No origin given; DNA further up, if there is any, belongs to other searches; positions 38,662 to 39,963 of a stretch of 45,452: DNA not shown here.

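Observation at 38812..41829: Three radical-SAM genes where the known archaeal lipoyl synthase needs two: a paralogous pair flanking a BioB-like enzyme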

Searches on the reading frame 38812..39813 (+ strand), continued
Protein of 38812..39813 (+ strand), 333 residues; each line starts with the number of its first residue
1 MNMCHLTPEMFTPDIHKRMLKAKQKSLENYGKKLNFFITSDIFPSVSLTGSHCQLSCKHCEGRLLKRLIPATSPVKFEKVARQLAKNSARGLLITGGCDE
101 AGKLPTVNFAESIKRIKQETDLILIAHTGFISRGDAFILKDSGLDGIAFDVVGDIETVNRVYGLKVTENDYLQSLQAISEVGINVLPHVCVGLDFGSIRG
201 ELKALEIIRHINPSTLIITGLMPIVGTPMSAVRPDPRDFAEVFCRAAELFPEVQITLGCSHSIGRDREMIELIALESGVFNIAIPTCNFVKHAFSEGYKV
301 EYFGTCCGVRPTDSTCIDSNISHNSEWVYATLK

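Call 26: search_solved_structures(query=A1, max_evalue=0.1, show_alignments=4)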
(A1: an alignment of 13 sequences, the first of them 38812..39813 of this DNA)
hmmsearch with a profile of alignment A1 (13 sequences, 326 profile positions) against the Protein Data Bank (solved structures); distinct sequences matched with E-value up to 0.1: 3.
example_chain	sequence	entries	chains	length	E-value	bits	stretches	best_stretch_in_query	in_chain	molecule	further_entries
8vdw_A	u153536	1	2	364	1.3e-05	27.3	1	48-253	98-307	Biotin synthase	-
1r30_A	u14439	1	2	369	5.4e-05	25.3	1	44-260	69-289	Biotin synthase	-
6jo3_A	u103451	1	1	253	0.00015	23.9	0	59-127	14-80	Geranylgeranylglyceryl phosphate synthase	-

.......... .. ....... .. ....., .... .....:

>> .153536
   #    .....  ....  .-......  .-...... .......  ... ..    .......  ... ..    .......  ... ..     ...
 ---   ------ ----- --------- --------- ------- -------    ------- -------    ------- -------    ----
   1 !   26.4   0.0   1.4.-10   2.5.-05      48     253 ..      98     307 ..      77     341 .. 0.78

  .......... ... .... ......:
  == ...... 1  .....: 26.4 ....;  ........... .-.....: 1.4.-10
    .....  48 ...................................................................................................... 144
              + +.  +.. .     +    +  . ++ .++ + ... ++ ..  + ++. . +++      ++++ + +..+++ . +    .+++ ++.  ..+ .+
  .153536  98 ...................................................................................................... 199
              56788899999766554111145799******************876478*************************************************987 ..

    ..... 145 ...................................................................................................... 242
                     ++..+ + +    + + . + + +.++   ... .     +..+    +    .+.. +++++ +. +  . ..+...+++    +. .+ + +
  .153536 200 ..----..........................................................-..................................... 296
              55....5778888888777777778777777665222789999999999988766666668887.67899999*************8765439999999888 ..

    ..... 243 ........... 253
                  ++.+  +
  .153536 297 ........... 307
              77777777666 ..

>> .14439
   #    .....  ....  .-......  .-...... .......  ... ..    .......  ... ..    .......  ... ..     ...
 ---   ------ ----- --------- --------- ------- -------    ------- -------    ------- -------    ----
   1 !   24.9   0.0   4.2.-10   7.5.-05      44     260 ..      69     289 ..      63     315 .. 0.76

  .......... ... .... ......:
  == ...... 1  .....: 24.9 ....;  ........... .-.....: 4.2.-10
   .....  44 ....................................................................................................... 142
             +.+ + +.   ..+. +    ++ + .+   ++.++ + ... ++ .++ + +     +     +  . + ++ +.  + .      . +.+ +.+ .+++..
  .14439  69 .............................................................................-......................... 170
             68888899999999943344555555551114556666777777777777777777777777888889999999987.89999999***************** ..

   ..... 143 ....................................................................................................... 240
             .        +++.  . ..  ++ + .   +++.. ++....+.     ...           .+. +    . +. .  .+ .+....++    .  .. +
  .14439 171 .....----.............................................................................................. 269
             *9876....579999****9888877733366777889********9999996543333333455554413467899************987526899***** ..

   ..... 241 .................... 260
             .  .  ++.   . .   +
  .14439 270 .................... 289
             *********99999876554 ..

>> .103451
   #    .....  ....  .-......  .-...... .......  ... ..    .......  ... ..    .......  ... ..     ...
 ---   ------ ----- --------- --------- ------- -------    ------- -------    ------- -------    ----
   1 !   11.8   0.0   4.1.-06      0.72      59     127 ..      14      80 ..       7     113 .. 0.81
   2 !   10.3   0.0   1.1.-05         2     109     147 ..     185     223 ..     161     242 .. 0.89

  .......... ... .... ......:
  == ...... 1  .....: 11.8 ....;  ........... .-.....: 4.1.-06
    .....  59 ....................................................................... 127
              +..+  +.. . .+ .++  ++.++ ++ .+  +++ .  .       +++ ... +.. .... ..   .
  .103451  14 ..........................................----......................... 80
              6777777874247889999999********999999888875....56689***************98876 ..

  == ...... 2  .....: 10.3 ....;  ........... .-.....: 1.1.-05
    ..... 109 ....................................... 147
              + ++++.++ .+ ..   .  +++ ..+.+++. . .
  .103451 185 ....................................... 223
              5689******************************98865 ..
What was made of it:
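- Closest known: Biotin synthase BioB. Same: It has the same radical-SAM TIM-barrel sulfur-insertase architecture and is the nearest solved structure (8vdw, 1r30; call 26).
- Tried and rejected: The alignment puts BioB C97 and C188 a few residues away, so no equivalence can be claimed (call 26). No LipS1 or LipS2 structure exists in the PDB copy (call 26).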

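Call 56: search_protein_families(library=pfam, proteins=[L061:4198-4680:+, L061:5775-6593:-, L061:6742-7650:-, L061:7486-8757:+, L061:14639-15709:+, L061:15706-16404:+, L061:16401-16727:+, L061:17089-19122:+, L061:19125-19646:+, L061:19643-20509:+], max_evalue=0.001)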
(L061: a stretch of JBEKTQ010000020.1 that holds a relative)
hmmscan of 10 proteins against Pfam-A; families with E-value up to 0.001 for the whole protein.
L061:4198-4680:+ (160 aa): 1 family
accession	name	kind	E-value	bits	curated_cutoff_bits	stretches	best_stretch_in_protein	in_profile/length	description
PF01597.25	GCV_H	-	3.1e-24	85.6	22.2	1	23-129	3-108/122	Glycine cleavage H-protein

L061:5775-6593:- (272 aa): 1 family
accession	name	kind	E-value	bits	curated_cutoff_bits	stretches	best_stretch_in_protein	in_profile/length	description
PF01978.25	TrmB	-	2e-15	56.8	25.6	1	12-76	3-67/68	Sugar-specific transcriptional regulator TrmB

L061:6742-7650:- (302 aa): 0 families

L061:7486-8757:+ (423 aa): 0 families

L061:14639-15709:+ (356 aa): 3 families
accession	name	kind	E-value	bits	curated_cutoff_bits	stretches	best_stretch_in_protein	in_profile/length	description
PF21948.1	LplA-B_cat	-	7.9e-40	137.4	27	1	27-221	14-199/200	Lipoyl protein ligase A/B catalytic domain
PF03099.24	BPL_LplA_LipB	-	1.5e-08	35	21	1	55-166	6-133/133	Biotin/lipoate A/B protein ligase family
PF10437.14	Lip_prot_lig_C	-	6e-07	29.7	24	1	269-347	10-84/85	Bacterial lipoate protein ligase C-terminus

L061:15706-16404:+ (232 aa): 0 families

L061:16401-16727:+ (108 aa): 1 family
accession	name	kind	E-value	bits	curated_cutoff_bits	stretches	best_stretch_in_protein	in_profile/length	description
PF22263.1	DUF6951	-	1.2e-13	51.8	27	1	9-104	1-100/101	Family of unknown function (DUF6951)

L061:17089-19122:+ (677 aa): 19 families
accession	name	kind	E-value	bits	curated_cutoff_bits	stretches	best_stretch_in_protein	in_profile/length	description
PF00037.32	Fer4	-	1.4e-15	56.8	21.1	3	245-263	3-21/24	4Fe-4S binding domain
PF07992.20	Pyr_redox_2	-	7.5e-14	52.3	26.1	1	149-562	2-291/291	Pyridine nucleotide-disulphide oxidoreductase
PF12838.12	Fer4_7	-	1.2e-13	51.7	27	1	592-638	2-51/52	4Fe-4S dicluster domain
PF14697.11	Fer4_21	-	5.2e-11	42.9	35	1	585-641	1-58/59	4Fe-4S dicluster domain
PF25160.1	LdpA_Fe-S-bd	-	1.1e-09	38.3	27.6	1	596-643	7-46/49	LdpA Fe-S cluster-binding domain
PF13187.11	Fer4_9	-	1.3e-08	35.1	27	1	592-639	2-51/52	4Fe-4S dicluster domain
PF01266.30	DAO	-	4.1e-08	33.6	27.9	1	150-184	2-36/353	FAD dependent oxidoreductase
PF12831.13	FAD_oxidored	-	8e-08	32.4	27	1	150-187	2-39/416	FAD dependent oxidoreductase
PF13484.11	Fer4_16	-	1.4e-07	32.6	30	0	625-649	2-28/66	4Fe-4S double cluster binding domain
PF13450.12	NAD_binding_8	-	1.7e-07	31.8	21.9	1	152-190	1-39/68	NAD(P)-binding Rossmann-like domain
PF12797.12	Fer4_2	-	4.9e-07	29.7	24.5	0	243-262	3-22/22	4Fe-4S binding domain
PF13237.11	Fer4_10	-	6.7e-07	29.6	25.5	1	586-636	3-53/53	4Fe-4S dicluster domain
PF00890.30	FAD_binding_2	-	1.7e-06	28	20.4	1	150-187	2-39/414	FAD binding domain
PF00070.33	Pyr_redox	-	2.6e-05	25.1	22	1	149-231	1-70/82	Pyridine nucleotide-disulphide oxidoreductase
PF12837.12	Fer4_6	-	9.3e-05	22.6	25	0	245-262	4-21/24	4Fe-4S binding domain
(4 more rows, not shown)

L061:19125-19646:+ (173 aa): 6 families
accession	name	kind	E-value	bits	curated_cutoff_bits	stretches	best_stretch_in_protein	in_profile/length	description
PF13183.11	Fer4_8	-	1.5e-10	41.9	27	1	27-89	2-68/68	4Fe-4S dicluster domain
PF13534.11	Fer4_17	-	5.3e-10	40.1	22.2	1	29-90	1-61/61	4Fe-4S dicluster domain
PF13187.11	Fer4_9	-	1.1e-08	35.5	27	1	29-88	1-50/52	4Fe-4S dicluster domain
PF12838.12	Fer4_7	-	9.1e-06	26.5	27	1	29-89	1-52/52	4Fe-4S dicluster domain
PF13237.11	Fer4_10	-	7.2e-05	23.1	25.5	0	28-86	7-53/53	4Fe-4S dicluster domain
PF25160.1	LdpA_Fe-S-bd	-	0.00082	19.5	27.6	1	23-47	21-45/49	LdpA Fe-S cluster-binding domain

L061:19643-20509:+ (288 aa): 1 family
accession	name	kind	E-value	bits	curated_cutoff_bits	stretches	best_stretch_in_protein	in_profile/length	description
PF02754.22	CCG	-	1.4e-29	102.5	20.6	2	147-237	1-85/85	Cysteine-rich domain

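Call 57: search_protein_families(library=pfam, proteins=[L068:2070-3095:+, L068:3092-3886:+, L068:3955-4989:+, L068:4899-5750:+, L068:9048-10394:-, L068:599-1381:-, L068:1383-2036:-, L006:1732-2649:+, L006:2655-4109:+, L006:8834-9643:+], max_evalue=0.001)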
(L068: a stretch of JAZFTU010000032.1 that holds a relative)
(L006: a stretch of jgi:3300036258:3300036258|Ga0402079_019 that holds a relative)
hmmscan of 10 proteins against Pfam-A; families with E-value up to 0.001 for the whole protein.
L068:2070-3095:+ (341 aa): 1 family
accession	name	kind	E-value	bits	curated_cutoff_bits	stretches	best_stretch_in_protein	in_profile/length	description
PF01008.23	IF-2B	-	8.1e-89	298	22.4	1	45-329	2-280/280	Initiation factor 2 subunit family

L068:3092-3886:+ (264 aa): 1 family
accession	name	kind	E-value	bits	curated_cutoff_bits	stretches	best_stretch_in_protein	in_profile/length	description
PF05362.19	Lon_C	-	1.8e-05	24.9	21.1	1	159-261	93-202/205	Lon protease (S16) C-terminal proteolytic domain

L068:3955-4989:+ (344 aa): 3 families
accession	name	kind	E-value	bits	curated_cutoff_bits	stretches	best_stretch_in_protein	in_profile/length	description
PF04055.27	Radical_SAM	-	1.1e-26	94.4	29.5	1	32-188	2-163/166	Radical SAM superfamily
PF13186.11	SPASM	-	3.7e-09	37.2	21.5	1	250-311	1-67/67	Iron-sulfur cluster-binding domain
PF13353.11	Fer4_12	-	2.3e-05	25.1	22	1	35-112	13-94/137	4Fe-4S single cluster domain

L068:4899-5750:+ (283 aa): 2 families
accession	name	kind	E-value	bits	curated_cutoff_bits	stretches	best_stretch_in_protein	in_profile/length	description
PF21948.1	LplA-B_cat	-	1.3e-37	130.1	27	1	53-246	17-199/200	Lipoyl protein ligase A/B catalytic domain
PF03099.24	BPL_LplA_LipB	-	2.4e-11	44.1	21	1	74-189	2-133/133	Biotin/lipoate A/B protein ligase family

L068:9048-10394:- (448 aa): 10 families
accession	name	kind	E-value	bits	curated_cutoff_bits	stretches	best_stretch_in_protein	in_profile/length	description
PF07992.20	Pyr_redox_2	-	4.6e-66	223.6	26.1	1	5-287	1-282/291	Pyridine nucleotide-disulphide oxidoreductase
PF00070.33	Pyr_redox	-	7.9e-19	68.4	22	1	149-227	1-79/82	Pyridine nucleotide-disulphide oxidoreductase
PF02852.28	Pyr_redox_dim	-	4.7e-15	56.2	25.3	1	331-426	6-102/110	Pyridine nucleotide-disulphide oxidoreductase, dimerisation domain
PF13738.12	Pyr_redox_3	-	1.9e-14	54.1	30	1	70-280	93-305/305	Pyridine nucleotide-disulphide oxidoreductase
PF03486.20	HI0933_like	-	4.8e-10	39.7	50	0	26-136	77-185/244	HI0933-like protein Rossmann domain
PF01266.30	DAO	-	8.5e-08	32.5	27.9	0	6-40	1-34/353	FAD dependent oxidoreductase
PF00890.30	FAD_binding_2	-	3.6e-06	26.9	20.4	1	6-39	1-33/414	FAD binding domain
PF05834.18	Lycopene_cycl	-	5.9e-05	22.8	23.4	0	6-43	1-39/380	Lycopene cyclase protein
PF13450.12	NAD_binding_8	-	9e-05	23.1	21.9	0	152-182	1-31/68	NAD(P)-binding Rossmann-like domain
PF01134.28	GIDA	-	0.00012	21.7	22.1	0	6-37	1-31/391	Glucose inhibited division protein A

L068:599-1381:- (260 aa): 3 families
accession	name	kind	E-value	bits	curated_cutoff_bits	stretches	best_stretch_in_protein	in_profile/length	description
PF00733.27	Asn_synthase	-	3.5e-06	27.3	21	1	19-79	24-86/354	Asparagine synthase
PF02540.23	NAD_synthase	-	3.9e-06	26.6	21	1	13-75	19-82/242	NAD synthase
PF06508.19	QueC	-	0.00016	21.7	22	0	15-77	2-63/210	Queuosine biosynthesis protein QueC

L068:1383-2036:- (217 aa): 4 families
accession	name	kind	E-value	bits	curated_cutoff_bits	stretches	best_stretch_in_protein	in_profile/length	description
PF18462.6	DUF5612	-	5.8e-69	230.9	25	1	75-215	2-142/143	Domain of unknown function (DUF5612)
PF01842.31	ACT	-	7.2e-11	42.1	27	1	5-65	2-64/66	ACT domain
PF13291.12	ACT_4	-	1.5e-09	38.8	27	1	4-72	7-79/80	ACT domain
PF22629.2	ACT_AHAS_ss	-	4.6e-07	30.3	27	1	7-69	2-66/67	AHAS small subunit-like ACT domain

L006:1732-2649:+ (305 aa): 1 family
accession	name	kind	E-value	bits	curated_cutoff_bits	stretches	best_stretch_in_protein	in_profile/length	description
PF02754.22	CCG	-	1.7e-33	115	20.6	2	157-249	1-85/85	Cysteine-rich domain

L006:2655-4109:+ (484 aa): 13 families
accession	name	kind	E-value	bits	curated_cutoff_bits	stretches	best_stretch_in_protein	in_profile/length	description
PF00037.32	Fer4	-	1.8e-13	50.1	21.1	2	271-294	1-24/24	4Fe-4S binding domain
PF12838.12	Fer4_7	-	6.3e-09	36.6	27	1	244-292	2-52/52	4Fe-4S dicluster domain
PF13187.11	Fer4_9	-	2e-07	31.4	27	1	243-293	1-52/52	4Fe-4S dicluster domain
PF13450.12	NAD_binding_8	-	1.2e-06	29.1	21.9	1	147-180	1-35/68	NAD(P)-binding Rossmann-like domain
PF12837.12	Fer4_6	-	1.4e-06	28.4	25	1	273-293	4-24/24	4Fe-4S binding domain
PF12831.13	FAD_oxidored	-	1.7e-06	28.1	27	1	145-180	2-38/416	FAD dependent oxidoreductase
PF13484.11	Fer4_16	-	2.6e-06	28.6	30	1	244-264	2-21/66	4Fe-4S double cluster binding domain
PF07992.20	Pyr_redox_2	-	3e-06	27.3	26.1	1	144-223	2-80/291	Pyridine nucleotide-disulphide oxidoreductase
PF13183.11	Fer4_8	-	7.8e-06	26.8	27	0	237-256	47-66/68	4Fe-4S dicluster domain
PF00890.30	FAD_binding_2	-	8.5e-06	25.6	20.4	1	145-179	2-37/414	FAD binding domain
PF01266.30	DAO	-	1.8e-05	24.9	27.9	1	144-178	1-37/353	FAD dependent oxidoreductase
PF12797.12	Fer4_2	-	5.8e-05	23.2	24.5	1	271-290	3-22/22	4Fe-4S binding domain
PF13237.11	Fer4_10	-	0.00012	22.4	25.5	1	239-256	4-21/53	4Fe-4S dicluster domain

L006:8834-9643:+ (269 aa): 0 families

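Call 69: search_protein_families(library=pfam, proteins=[L020:10891-11655:+, L020:11696-12085:+, L020:12086-12526:-, L020:12655-13440:+, L020:13494-13952:+, L046:6215-6604:+, L046:7091-7867:-, L061:1321-2301:-, L061:2390-3181:-, L061:15706-16404:+], max_evalue=0.001)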
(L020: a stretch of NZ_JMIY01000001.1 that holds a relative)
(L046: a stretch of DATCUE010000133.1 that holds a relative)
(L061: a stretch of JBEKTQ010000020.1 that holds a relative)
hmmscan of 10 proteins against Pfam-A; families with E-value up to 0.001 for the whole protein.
L020:10891-11655:+ (254 aa): 1 family
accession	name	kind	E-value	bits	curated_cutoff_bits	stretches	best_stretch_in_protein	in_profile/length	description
PF01261.30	AP_endonuc_2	-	6.2e-41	141.2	31.1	1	21-241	4-240/249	Xylose isomerase-like TIM barrel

L020:11696-12085:+ (129 aa): 1 family
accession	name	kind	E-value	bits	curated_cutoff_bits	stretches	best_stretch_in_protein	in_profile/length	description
PF14464.11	Prok-JAB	-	4.8e-11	43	25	1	16-106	13-114/114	Prokaryotic homologs of the JAB domain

L020:12086-12526:- (146 aa): 1 family
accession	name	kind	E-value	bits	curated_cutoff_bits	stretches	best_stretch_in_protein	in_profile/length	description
PF01597.25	GCV_H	-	4.1e-35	120.8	22.2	1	17-137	1-120/122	Glycine cleavage H-protein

L020:12655-13440:+ (261 aa): 1 family
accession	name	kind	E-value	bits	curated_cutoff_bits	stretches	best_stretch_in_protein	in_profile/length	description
PF01975.23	SurE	-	1.2e-52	178.9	22.1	1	4-196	1-185/189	Survival protein SurE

L020:13494-13952:+ (152 aa): 0 families

L046:6215-6604:+ (129 aa): 2 families
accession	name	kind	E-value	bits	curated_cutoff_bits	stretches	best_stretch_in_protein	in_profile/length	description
PF14464.11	Prok-JAB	-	3.3e-11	43.5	25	1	9-106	6-114/114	Prokaryotic homologs of the JAB domain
PF04002.20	RadC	-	0.00013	22.3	22.1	1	26-85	27-89/121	RadC-like JAB domain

L046:7091-7867:- (258 aa): 6 families
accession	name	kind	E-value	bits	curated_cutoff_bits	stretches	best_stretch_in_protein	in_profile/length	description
PF25211.1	DUF7839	-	2.2e-30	105.2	27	1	154-253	2-101/101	Domain of unknown function (DUF7839)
PF13412.12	HTH_24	-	6.5e-09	35.7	21.9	1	10-53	4-46/48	Winged helix-turn-helix DNA-binding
PF12802.13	MarR_2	-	1.6e-07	31.8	27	1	10-54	6-50/61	MarR family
PF01047.28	MarR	-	2.2e-07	31.1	24.6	1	9-54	3-47/59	MarR family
PF13545.12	HTH_Crp_2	-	0.0001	22.6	27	1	24-59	22-57/70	Crp-like helix-turn-helix domain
PF08279.18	HTH_11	-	0.00046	20.5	25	1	11-52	2-43/55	HTH domain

L061:1321-2301:- (326 aa): 4 families
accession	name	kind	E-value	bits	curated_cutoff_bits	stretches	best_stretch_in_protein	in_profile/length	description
PF00210.30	Ferritin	-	7.5e-36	123.6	24.5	2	222-325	29-136/142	Ferritin-like domain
PF02915.23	Rubrerythrin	-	1e-08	36.1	22.8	0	247-322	51-134/137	Rubrerythrin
PF03232.19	COQ7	-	5.2e-05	23.4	23.5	0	272-325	5-56/169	Ubiquinone biosynthesis protein COQ7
PF12902.13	Ferritin-like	-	0.0007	20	22.3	0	220-272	29-75/221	Ferritin-like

L061:2390-3181:- (263 aa): 3 families
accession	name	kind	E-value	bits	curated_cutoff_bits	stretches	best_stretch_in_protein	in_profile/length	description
PF06195.18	DUF996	-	2.8e-28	99.3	31.3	1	68-203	2-138/138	Protein of unknown function (DUF996)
PF13240.11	Zn_Ribbon_1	-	1.8e-05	24.8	25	1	240-260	1-21/23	zinc-ribbon domain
PF13248.11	Zn_ribbon_3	-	0.00042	20.1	27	1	239-261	3-25/26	zinc-ribbon domain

L061:15706-16404:+ (232 aa): 0 families
